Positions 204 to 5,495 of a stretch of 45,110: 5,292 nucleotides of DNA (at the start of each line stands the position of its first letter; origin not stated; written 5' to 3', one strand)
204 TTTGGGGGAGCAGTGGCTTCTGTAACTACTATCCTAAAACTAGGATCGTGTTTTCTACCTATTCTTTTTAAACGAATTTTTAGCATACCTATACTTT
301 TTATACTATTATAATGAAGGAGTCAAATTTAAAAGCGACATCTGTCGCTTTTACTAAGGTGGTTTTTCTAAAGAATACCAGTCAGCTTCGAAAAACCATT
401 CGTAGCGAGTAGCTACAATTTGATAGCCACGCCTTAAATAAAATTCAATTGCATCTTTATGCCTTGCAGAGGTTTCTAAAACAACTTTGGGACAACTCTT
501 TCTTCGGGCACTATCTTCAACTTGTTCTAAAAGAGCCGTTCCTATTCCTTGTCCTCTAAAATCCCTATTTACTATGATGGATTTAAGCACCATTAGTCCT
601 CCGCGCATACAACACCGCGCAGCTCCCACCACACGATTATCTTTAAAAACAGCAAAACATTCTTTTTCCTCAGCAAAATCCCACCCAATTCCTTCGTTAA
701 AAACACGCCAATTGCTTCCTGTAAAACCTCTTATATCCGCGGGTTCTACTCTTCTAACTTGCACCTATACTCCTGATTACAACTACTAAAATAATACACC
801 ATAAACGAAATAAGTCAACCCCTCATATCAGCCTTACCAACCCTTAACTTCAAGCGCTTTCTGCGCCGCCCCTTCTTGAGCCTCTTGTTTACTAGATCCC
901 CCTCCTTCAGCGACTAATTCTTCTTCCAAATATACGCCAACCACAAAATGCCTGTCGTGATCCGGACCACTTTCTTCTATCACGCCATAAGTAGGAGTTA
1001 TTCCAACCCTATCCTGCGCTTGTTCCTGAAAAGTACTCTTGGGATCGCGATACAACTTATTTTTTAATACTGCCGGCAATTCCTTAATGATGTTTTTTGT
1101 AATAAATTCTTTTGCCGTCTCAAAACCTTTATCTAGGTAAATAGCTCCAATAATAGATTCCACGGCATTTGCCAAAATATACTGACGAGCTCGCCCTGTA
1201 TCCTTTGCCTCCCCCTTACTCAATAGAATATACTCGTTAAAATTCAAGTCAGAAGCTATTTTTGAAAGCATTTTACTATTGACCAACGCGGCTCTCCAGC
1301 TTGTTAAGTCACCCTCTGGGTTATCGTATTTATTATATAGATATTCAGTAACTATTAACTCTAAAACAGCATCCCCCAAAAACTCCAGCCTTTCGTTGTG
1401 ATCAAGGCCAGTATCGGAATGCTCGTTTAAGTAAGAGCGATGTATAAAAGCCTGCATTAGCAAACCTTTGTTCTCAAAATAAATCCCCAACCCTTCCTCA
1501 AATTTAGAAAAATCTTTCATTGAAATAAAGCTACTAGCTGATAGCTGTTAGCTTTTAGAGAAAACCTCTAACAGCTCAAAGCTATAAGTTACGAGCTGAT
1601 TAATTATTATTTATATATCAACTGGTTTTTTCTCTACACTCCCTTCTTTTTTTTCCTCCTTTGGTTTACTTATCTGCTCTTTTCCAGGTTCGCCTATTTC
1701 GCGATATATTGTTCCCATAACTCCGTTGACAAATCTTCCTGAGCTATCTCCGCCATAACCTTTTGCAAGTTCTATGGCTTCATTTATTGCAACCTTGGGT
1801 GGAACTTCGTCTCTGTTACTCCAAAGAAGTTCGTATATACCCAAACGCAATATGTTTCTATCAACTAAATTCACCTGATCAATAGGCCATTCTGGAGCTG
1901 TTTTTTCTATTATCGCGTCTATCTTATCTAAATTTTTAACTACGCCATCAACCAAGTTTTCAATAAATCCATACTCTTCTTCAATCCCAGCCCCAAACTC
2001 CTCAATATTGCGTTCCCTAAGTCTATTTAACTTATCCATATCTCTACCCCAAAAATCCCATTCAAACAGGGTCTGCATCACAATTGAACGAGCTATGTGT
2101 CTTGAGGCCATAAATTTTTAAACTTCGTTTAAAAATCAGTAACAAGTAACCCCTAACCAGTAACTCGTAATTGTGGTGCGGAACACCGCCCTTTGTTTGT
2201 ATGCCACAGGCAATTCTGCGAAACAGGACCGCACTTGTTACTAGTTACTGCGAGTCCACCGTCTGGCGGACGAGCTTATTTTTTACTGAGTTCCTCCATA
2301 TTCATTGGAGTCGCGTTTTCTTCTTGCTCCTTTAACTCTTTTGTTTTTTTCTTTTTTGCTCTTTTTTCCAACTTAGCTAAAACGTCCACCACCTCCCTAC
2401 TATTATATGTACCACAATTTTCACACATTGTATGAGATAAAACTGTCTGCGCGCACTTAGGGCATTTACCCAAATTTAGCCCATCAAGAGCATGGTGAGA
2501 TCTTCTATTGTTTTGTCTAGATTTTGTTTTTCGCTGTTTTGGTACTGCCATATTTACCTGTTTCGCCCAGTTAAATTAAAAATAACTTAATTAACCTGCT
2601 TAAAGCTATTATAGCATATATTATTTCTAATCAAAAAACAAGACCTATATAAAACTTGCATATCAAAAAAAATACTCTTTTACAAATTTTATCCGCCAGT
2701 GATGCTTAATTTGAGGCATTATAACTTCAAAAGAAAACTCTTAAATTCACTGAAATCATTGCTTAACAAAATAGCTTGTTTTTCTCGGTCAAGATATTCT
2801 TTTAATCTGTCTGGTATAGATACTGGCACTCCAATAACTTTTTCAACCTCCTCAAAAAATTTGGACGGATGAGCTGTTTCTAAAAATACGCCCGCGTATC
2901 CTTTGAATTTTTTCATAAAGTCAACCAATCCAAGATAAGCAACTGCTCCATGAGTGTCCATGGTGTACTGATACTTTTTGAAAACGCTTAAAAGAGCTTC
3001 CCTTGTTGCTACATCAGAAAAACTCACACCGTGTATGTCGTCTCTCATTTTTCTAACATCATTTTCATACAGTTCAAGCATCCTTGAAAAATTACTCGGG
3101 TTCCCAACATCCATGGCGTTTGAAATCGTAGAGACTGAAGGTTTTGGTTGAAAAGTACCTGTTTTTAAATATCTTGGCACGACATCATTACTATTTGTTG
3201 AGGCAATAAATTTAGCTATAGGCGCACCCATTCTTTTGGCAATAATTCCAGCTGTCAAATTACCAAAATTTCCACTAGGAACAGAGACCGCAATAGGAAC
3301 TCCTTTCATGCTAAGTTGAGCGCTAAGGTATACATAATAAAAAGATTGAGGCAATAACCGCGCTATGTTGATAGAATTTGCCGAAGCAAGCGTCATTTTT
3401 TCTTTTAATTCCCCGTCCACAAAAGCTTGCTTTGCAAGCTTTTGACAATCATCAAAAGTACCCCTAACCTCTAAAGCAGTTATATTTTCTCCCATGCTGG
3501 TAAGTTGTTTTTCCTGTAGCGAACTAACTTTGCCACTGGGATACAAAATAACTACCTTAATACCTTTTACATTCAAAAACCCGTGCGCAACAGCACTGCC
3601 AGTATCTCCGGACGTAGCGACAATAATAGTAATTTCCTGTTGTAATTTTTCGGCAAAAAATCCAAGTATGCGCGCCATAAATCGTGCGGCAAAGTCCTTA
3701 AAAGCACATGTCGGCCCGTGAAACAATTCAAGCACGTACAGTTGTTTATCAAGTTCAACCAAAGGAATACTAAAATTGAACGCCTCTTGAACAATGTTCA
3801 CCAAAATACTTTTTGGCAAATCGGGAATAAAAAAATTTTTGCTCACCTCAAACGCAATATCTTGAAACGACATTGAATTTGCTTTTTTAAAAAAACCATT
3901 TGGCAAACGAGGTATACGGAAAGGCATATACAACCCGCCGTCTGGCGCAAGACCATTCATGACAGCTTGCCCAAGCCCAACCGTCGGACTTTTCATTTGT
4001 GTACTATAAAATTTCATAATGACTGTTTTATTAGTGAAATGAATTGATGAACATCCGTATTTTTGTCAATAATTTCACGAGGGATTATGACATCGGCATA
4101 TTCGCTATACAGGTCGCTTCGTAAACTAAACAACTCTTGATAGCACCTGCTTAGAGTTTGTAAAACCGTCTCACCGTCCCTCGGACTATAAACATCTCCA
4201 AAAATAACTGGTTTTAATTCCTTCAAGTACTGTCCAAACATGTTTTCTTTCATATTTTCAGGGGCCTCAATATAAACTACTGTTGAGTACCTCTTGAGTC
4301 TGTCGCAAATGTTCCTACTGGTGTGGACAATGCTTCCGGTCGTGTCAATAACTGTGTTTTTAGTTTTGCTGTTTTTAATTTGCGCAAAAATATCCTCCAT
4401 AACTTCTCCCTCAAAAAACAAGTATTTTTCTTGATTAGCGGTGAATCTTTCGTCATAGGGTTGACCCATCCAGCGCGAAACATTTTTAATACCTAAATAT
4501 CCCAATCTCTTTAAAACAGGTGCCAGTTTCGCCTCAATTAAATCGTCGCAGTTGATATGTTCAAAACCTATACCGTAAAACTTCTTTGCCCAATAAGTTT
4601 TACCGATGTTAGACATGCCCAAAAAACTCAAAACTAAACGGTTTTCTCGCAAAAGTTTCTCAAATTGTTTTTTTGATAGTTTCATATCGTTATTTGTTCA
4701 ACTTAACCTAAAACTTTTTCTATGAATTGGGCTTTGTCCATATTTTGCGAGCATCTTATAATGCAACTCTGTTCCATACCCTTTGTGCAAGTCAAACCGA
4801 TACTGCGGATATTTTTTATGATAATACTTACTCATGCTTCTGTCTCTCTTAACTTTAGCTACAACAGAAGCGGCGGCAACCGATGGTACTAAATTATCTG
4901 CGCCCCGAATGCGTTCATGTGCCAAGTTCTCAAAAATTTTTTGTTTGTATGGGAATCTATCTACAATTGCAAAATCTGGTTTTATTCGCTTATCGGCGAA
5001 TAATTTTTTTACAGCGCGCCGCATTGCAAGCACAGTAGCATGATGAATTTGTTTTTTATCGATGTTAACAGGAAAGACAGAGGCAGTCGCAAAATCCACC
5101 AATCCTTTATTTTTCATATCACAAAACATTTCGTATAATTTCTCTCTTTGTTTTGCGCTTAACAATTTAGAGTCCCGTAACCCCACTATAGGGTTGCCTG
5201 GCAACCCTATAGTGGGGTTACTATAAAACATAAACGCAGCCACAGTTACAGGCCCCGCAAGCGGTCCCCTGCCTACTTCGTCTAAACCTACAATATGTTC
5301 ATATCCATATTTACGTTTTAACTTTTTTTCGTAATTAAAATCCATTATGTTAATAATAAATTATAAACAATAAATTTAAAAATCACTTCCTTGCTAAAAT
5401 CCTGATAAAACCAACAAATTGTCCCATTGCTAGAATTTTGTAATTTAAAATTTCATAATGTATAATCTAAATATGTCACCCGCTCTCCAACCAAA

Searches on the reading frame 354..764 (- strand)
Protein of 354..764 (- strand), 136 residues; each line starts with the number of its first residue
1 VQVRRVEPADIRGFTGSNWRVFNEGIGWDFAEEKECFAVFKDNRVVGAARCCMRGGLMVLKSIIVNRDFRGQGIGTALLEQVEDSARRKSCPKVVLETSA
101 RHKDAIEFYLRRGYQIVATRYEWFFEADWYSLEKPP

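Call 66: search_protein_families(library=pfam, proteins=[window:354-764:-], max_evalue=0.01)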
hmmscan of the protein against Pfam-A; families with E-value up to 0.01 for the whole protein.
window:354-764:- (136 aa): 8 families
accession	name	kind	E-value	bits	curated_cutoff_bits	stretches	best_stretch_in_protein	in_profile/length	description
PF00583.31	Acetyltransf_1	-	3.5e-19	69.6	20.7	1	28-114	27-116/116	Acetyltransferase (GNAT) family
PF13508.13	Acetyltransf_7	-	1.4e-14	54.6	27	1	34-115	3-83/84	Acetyltransferase (GNAT) domain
PF13673.13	Acetyltransf_10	-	2.5e-11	44.1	23.6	1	31-117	28-110/128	Acetyltransferase (GNAT) domain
PF14542.12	Acetyltransf_CG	-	2e-05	25.1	30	1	47-91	13-58/80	GCN5-related N-acetyl-transferase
PF08445.16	FR47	-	0.00089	19.6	22.1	1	48-123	12-85/86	FR47-like protein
PF13523.12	Acetyltransf_8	-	0.0015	18.6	27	1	63-117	85-140/145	Acetyltransferase (GNAT) domain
PF12568.14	PanZ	-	0.0049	16.8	22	1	31-91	35-95/128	Acetyltransferase (GNAT) domain, PanZ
PF13302.13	Acetyltransf_3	-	0.0082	17.3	25.4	1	28-114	45-137/138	Acetyltransferase (GNAT) domain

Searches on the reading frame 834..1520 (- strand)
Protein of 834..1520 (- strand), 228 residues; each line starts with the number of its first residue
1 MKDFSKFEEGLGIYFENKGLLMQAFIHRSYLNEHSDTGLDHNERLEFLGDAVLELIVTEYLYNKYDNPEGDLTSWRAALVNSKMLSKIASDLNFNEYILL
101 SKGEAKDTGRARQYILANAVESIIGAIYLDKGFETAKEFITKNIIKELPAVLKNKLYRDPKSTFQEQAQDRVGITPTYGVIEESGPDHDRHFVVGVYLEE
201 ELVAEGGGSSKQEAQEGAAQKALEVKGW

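Call 66: search_protein_families(library=pfam, proteins=[window:834-1520:-], max_evalue=0.01)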
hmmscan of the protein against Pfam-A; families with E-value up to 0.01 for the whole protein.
window:834-1520:- (228 aa): 4 families
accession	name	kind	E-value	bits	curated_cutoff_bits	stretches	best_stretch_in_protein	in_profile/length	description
PF14622.11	Ribonucleas_3_3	-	1.6e-43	148.3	35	1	17-148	1-128/128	Ribonuclease-III-like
PF00636.31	Ribonuclease_3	-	4.3e-27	95.3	27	1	43-132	1-102/102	Ribonuclease III domain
PF00035.32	dsrm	-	4.2e-13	50.1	23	1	160-225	1-65/66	Double-stranded RNA binding motif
PF22935.1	RM44_endonuclase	-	2.6e-07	31.2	27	1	15-127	17-139/139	Large ribosomal subunit protein mL44, endonuclease domain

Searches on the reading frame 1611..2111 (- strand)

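Call 66: search_protein_families(library=pfam, proteins=[window:1611-2111:-], max_evalue=0.01)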
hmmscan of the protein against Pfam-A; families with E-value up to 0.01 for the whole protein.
window:1611-2111:- (166 aa): 1 family
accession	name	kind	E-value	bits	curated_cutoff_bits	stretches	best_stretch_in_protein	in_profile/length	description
PF01029.23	NusB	-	5.3e-35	121.1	23.1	1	6-137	2-133/133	NusB family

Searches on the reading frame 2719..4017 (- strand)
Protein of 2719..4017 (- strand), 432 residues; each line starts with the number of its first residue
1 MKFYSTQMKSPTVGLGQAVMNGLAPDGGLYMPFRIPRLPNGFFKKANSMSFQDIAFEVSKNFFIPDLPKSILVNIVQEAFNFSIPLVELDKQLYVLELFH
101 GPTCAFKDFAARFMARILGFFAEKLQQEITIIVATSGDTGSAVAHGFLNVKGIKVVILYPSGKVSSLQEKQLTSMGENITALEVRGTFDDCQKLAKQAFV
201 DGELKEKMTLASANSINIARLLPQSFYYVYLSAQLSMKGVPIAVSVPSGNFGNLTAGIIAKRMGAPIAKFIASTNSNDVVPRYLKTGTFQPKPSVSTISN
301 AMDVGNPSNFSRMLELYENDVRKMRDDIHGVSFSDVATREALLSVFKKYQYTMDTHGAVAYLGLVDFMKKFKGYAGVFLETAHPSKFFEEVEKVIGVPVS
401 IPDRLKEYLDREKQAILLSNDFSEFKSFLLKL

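Call 11: search_protein_families(library=pfam, proteins=[window:2719-4017:-])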
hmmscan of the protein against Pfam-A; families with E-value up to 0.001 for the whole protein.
window:2719-4017:- (432 aa): 2 families
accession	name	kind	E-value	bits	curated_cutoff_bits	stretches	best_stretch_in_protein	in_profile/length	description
PF00291.31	PALP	-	1.5e-25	90.6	35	1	90-372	21-284/295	Pyridoxal-phosphate dependent enzyme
PF14821.11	Thr_synth_N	-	1.9e-19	70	25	1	2-80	1-79/79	Threonine synthase N terminus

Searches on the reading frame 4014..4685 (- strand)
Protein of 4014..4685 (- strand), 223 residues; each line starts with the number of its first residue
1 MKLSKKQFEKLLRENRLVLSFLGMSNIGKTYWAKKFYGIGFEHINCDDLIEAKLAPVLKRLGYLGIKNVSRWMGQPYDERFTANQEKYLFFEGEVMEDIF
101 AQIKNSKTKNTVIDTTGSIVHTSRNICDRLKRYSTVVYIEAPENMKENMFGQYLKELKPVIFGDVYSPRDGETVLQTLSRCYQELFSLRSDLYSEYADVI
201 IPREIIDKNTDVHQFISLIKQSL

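Call 66: search_protein_families(library=pfam, proteins=[window:4014-4685:-], max_evalue=0.01)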
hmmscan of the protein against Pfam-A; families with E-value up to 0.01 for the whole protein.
window:4014-4685:- (223 aa): 1 family
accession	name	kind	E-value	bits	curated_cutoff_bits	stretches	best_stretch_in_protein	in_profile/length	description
PF01202.28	SKI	-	0.00037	21.1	22.1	0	104-219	59-158/159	Shikimate kinase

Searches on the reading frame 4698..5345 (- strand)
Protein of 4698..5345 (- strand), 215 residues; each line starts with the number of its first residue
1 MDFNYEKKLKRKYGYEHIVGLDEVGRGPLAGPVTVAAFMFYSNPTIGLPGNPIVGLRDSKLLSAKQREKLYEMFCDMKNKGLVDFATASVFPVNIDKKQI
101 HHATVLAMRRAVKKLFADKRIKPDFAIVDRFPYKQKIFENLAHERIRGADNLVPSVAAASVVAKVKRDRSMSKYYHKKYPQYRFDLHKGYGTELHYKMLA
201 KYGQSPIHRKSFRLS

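Call 66: search_protein_families(library=pfam, proteins=[window:4698-5345:-], max_evalue=0.01)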
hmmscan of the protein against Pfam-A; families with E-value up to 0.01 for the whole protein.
window:4698-5345:- (215 aa): 1 family
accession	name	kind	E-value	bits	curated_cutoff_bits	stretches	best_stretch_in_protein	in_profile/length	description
PF01351.25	RNase_HII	-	4.6e-33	115.2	25.8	1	19-213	1-197/199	Ribonuclease HII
